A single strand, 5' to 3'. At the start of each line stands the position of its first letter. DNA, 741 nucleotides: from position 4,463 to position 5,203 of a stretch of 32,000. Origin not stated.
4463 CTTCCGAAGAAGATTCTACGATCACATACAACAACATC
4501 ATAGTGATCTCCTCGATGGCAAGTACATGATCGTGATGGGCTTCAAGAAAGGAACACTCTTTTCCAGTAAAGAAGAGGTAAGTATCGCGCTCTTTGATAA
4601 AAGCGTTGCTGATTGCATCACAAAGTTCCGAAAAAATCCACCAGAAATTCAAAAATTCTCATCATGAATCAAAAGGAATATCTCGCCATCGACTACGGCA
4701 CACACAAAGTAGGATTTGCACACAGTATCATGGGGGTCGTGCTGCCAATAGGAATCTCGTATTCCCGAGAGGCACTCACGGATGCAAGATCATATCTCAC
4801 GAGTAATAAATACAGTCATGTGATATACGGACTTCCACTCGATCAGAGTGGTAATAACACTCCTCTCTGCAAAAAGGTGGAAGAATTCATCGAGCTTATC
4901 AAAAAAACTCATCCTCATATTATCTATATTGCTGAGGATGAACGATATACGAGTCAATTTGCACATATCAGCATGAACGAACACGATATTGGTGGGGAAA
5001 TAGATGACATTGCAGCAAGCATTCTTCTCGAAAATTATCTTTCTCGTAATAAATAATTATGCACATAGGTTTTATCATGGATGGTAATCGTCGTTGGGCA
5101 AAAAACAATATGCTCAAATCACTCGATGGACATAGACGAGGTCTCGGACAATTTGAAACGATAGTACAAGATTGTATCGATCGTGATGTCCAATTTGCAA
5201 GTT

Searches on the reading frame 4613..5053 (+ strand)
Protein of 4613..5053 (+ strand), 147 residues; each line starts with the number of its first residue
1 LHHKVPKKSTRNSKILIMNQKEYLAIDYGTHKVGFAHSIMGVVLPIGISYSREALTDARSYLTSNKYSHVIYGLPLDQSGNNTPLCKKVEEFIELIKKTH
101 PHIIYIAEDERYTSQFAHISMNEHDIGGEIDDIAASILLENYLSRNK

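Call 96: search_protein_families(library=pfam, max_evalue=0.001, proteins=[window:4613-5053:+])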
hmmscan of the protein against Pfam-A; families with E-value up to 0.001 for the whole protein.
seq(147 aa): 1 family
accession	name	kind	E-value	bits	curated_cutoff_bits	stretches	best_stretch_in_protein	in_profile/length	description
PF03652.20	RuvX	-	1.1e-17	65.1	29.2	1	22-144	2-133/134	Holliday junction resolvase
